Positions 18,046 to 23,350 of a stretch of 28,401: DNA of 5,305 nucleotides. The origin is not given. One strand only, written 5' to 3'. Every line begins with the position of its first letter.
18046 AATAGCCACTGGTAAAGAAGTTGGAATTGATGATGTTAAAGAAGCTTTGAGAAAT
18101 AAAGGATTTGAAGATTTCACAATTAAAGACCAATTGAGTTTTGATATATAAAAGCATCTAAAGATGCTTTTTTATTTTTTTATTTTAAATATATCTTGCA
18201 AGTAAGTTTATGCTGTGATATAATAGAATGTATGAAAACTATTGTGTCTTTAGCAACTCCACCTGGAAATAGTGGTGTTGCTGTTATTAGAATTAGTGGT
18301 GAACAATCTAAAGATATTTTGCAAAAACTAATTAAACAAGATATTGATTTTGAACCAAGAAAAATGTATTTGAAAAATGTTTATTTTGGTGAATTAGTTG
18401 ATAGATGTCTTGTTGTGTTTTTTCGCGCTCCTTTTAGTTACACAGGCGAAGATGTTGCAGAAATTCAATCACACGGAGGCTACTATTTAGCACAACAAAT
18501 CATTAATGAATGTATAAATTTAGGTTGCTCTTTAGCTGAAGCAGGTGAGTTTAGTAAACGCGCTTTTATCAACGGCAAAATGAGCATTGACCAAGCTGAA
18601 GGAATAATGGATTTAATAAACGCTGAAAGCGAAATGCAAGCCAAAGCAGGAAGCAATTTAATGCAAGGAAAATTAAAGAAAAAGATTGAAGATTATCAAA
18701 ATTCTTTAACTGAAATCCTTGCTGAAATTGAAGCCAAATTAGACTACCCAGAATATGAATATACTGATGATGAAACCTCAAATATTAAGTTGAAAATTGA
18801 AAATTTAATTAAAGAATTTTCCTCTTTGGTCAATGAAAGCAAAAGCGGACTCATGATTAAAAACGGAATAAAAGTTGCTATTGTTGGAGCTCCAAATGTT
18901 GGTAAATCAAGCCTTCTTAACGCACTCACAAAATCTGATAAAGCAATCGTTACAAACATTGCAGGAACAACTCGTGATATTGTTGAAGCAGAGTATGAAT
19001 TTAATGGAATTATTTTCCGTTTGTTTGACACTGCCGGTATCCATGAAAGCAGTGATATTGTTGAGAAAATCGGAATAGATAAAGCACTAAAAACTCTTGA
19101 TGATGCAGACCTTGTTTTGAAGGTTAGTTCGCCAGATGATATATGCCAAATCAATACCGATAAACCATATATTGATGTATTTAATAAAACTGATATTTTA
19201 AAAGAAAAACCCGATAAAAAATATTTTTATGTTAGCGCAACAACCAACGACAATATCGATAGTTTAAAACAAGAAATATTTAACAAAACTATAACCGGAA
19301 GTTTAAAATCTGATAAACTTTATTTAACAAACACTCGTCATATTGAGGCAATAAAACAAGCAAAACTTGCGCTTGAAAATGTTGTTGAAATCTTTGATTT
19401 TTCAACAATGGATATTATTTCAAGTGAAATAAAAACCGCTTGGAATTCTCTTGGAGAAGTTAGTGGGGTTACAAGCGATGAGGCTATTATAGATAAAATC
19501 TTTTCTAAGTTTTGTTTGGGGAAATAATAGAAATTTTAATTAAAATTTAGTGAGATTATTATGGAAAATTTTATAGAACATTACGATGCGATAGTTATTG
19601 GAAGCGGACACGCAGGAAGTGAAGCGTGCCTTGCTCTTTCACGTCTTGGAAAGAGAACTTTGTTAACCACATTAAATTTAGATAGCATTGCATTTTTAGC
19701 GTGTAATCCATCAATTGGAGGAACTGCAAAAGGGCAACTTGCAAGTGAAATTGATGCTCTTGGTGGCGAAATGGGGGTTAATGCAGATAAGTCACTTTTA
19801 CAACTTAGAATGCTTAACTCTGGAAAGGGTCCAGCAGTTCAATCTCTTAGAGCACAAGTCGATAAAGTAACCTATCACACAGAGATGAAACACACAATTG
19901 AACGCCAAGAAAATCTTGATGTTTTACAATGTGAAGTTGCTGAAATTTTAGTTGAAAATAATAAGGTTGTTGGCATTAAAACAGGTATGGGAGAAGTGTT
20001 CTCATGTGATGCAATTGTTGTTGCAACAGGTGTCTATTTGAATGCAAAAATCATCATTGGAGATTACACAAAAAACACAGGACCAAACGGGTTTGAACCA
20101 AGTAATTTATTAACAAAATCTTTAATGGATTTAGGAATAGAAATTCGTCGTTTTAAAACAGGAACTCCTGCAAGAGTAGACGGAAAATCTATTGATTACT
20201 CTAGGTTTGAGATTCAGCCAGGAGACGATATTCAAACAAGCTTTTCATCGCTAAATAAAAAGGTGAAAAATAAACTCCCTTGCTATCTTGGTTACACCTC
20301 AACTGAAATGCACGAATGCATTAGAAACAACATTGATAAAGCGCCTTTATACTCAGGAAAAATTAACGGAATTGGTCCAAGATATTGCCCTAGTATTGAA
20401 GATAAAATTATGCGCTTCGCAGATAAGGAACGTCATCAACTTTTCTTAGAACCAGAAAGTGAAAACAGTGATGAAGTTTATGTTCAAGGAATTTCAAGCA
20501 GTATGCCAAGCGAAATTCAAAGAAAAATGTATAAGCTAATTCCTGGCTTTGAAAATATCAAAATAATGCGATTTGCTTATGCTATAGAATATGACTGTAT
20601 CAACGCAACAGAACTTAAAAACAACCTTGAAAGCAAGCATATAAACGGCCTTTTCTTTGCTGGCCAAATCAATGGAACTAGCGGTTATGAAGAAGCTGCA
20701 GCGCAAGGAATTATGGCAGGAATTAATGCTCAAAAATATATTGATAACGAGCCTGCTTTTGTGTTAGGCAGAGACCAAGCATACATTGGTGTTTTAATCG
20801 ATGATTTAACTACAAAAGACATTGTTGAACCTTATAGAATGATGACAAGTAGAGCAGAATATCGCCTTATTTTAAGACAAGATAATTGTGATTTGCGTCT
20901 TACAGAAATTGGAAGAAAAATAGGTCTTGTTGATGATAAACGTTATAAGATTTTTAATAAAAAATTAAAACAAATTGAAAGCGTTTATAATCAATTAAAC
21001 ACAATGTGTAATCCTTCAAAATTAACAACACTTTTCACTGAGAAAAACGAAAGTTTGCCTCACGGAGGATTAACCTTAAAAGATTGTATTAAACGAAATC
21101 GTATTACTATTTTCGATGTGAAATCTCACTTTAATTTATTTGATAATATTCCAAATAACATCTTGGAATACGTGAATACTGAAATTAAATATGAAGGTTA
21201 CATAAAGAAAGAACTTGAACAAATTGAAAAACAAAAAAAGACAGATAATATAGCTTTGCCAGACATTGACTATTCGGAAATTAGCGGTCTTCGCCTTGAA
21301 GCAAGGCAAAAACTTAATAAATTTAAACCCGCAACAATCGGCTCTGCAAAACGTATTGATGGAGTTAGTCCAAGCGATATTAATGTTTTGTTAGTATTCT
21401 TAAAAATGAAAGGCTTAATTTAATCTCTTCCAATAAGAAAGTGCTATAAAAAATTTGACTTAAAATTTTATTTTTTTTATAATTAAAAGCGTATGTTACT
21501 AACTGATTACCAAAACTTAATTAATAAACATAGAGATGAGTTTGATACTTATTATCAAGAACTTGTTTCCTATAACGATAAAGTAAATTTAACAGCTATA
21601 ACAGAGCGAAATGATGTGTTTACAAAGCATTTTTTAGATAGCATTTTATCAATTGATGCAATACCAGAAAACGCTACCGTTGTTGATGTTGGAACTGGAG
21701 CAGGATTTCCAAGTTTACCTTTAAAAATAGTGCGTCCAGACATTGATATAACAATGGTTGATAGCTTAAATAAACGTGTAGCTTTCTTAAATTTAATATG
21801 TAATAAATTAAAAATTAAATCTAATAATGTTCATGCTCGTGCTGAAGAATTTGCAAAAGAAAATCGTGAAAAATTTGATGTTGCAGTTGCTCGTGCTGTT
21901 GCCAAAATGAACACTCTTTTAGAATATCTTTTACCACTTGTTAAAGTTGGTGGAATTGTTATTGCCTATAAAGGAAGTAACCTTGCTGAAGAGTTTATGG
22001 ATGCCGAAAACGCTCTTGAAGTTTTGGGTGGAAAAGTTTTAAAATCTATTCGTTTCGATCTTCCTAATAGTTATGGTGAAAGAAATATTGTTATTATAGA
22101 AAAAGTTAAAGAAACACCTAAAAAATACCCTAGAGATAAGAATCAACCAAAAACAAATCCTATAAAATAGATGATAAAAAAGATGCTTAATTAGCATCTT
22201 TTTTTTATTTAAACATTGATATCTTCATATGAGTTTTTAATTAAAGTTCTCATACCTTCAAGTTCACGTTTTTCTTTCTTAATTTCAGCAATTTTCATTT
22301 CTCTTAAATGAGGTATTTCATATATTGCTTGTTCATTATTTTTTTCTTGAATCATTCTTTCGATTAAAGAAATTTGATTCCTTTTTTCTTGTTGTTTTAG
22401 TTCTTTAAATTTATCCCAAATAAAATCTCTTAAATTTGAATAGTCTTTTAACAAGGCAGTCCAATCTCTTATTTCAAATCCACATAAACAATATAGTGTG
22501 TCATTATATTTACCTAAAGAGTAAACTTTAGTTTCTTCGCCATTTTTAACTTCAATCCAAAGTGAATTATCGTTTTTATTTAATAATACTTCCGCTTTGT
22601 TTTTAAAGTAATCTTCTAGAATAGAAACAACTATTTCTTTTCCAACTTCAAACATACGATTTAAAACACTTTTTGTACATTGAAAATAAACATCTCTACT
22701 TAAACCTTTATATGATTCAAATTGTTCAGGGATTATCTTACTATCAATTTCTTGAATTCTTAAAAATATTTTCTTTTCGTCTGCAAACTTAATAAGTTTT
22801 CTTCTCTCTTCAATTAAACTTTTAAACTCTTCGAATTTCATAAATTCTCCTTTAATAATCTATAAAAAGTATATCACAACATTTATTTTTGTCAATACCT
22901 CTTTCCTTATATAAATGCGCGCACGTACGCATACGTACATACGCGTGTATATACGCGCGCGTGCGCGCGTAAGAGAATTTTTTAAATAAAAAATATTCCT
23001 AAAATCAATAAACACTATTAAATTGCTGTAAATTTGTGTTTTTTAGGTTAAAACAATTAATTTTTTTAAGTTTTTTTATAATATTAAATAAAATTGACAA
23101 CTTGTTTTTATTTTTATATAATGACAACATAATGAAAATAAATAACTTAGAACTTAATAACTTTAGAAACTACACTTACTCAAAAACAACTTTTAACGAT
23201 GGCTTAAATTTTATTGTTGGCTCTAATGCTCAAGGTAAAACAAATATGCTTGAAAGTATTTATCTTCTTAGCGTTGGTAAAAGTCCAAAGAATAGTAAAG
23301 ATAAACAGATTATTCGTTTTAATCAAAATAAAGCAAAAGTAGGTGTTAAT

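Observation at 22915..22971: Perfect 57-bp purine-pyrimidine alternation: a candidate Z-DNA supercoiling element upstream of recF-dnaA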

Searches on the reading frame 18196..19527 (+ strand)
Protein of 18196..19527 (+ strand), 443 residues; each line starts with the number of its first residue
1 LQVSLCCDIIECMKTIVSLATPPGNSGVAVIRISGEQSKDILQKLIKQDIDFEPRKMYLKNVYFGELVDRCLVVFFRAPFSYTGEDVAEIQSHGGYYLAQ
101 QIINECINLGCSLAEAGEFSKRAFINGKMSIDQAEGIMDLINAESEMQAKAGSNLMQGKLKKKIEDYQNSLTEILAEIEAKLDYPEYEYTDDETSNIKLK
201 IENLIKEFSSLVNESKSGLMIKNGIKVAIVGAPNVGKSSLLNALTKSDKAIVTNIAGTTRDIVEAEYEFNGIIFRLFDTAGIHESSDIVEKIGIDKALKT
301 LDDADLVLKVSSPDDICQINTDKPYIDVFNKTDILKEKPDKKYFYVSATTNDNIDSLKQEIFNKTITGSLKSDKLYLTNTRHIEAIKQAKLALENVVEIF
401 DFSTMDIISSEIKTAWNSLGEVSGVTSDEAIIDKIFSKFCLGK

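Call 9: search_protein_families(library=pfam, proteins=[window:18196-19527:+])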
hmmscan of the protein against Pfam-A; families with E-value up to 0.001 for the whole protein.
window:18196-19527:+ (443 aa): 6 families
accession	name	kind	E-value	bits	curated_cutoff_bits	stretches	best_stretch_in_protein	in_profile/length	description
PF12631.12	MnmE_helical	-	1.1e-52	179.7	40.1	1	133-440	3-211/211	MnmE helical domain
PF10396.14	TrmE_N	-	3.1e-37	127.8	29.8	1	15-128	1-117/117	GTP-binding protein TrmE N-terminus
PF01926.29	MMR_HSR1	-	1.2e-23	83.8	21.9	1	226-314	1-87/113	50S ribosome-binding GTPase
PF02421.24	FeoB_N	-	5.4e-11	42.7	27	1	226-310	2-85/156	Ferrous iron transport protein B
PF00071.28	Ras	-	0.00017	21.6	21.6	0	226-287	1-63/162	Ras family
PF00350.29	Dynamin_N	-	0.00064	20.2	27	0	227-267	1-40/168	Dynamin family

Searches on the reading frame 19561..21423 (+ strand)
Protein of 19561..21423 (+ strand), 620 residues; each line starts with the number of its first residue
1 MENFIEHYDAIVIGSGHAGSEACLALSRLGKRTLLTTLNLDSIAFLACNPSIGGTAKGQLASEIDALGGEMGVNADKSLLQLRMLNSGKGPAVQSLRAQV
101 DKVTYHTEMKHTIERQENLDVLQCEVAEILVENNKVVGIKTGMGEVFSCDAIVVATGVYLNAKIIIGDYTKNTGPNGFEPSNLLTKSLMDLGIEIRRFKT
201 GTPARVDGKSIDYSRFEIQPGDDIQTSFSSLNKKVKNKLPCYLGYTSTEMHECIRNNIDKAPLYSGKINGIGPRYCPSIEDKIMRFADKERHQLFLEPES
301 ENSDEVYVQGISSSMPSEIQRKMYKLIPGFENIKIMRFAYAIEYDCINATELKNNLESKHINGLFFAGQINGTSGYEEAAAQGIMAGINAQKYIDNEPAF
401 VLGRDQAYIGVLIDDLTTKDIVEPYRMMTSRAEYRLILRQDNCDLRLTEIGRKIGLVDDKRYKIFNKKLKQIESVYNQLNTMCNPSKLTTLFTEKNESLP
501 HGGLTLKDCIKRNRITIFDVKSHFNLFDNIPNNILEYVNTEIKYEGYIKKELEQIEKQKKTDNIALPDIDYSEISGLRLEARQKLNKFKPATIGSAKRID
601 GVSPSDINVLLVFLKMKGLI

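Call 9: search_protein_families(library=pfam, proteins=[window:19561-21423:+])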
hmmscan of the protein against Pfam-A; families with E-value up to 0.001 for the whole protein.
window:19561-21423:+ (620 aa): 5 families
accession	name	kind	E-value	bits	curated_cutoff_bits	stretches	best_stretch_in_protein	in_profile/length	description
PF01134.28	GIDA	-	1.2e-155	518.8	22.1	1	9-397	1-390/391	Glucose inhibited division protein A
PF13932.14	SAM_GIDA_C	-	1.1e-21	76.8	27.1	1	556-611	1-57/57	tRNA modifying enzyme MnmG/GidA C-terminal helical bundle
PF21680.2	GIDA_C_1st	-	1.2e-13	52.1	24.7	1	459-551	1-95/96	tRNA modifying enzyme MnmG/GidA C-terminal helical domain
PF07992.20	Pyr_redox_2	-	9.4e-07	29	26.1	1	8-159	1-110/291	Pyridine nucleotide-disulphide oxidoreductase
PF03486.20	HI0933_like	-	0.00032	20.7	50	0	121-157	127-163/244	HI0933-like protein Rossmann domain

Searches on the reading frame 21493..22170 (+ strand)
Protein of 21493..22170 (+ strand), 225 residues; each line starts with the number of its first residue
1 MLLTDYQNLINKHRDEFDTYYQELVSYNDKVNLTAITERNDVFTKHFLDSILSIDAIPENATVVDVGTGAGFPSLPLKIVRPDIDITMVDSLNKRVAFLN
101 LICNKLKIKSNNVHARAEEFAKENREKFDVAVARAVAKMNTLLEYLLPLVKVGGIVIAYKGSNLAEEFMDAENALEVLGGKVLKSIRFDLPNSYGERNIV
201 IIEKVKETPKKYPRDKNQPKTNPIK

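Call 9: search_protein_families(library=pfam, proteins=[window:21493-22170:+])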
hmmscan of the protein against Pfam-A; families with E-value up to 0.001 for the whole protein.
window:21493-22170:+ (225 aa): 5 families
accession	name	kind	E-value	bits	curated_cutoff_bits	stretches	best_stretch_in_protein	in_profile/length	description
PF02527.21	GidB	-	1.9e-49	168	27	1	16-184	4-172/184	rRNA small subunit methyltransferase G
PF13847.12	Methyltransf_31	-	8.3e-08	32.5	27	1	59-175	3-129/145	Methyltransferase domain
PF05175.20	MTS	-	1.4e-05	25.3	23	1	37-132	5-103/170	Methyltransferase small domain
PF06325.19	PrmA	-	0.00028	20.9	22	1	58-157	160-257/296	Ribosomal protein L11 methyltransferase (PrmA)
PF13489.12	Methyltransf_23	-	0.00079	19.6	27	0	56-136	19-90/164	Methyltransferase domain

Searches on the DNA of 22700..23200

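Call 22: search_rna_families(source=window, start=22700, end=23200, threshold=evalue, max_evalue=10)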
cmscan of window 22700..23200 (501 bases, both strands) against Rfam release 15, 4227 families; matches with E-value up to 10: 19.
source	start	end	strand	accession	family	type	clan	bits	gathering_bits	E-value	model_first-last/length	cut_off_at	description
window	22917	22968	-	RF04176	mir-3149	Gene; miRNA;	-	25.6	100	0.014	1-83/83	no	mir-3149 microRNA precursor family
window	22911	22975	+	RF04217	mir-297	Gene; miRNA;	-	25.3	90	0.035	1-71/71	no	mir-297 microRNA precursor family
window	22915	22970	+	RF04176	mir-3149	Gene; miRNA;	-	25.2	100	0.018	1-83/83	no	mir-3149 microRNA precursor family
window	22917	22964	-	RF04217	mir-297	Gene; miRNA;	-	24.6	90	0.053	13-60/71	no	mir-297 microRNA precursor family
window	22916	22969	+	RF04052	mir-466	Gene; miRNA;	-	21.8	85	0.11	1-80/80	no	mir-466 microRNA precursor family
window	22824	22999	-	RF02723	sno_ZL1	Gene; snRNA; snoRNA; CD-box;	-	19.8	64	0.012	1-196/196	no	Small nucleolar RNA ZL1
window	22875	23033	-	RF03118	gCoV-5UTR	Cis-reg;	CL00116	19.4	124.9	1.9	1-200/200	no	Gammacoronavirus 5'UTR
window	22905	22974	-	RF04052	mir-466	Gene; miRNA;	-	18.9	85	0.64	1-80/80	no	mir-466 microRNA precursor family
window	22805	22976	-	RF01699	Clostridiales-1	Gene; sRNA;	-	18.7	48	0.11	1-166/166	no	Clostridiales-1 RNA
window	22902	22977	+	RF04161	mir-3688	Gene; miRNA;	-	18.6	84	0.55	1-88/88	no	mir-3688 microRNA precursor family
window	22918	22946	-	RF04238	mir-4012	Gene; miRNA;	-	17.6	80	1.3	1-63/63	no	mir-4012 microRNA precursor family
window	22904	22978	+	RF04154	mir-1277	Gene; miRNA;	-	16.7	81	3.5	1-78/78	no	mir-1277 microRNA precursor family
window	22893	22993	-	RF02980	freshwater-2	Cis-reg;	-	16.3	49.9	5.8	1-84/84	no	freshwater-2 RNA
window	22913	23068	-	RF00252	Alfamo_CPB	Cis-reg;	-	16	70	0.059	1-182/182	no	Alfalfa mosaic virus coat protein binding (CPB) RNA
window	22800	22848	-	RF00063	SscA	Gene;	-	16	60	6.4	1-96/96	no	SscA RNA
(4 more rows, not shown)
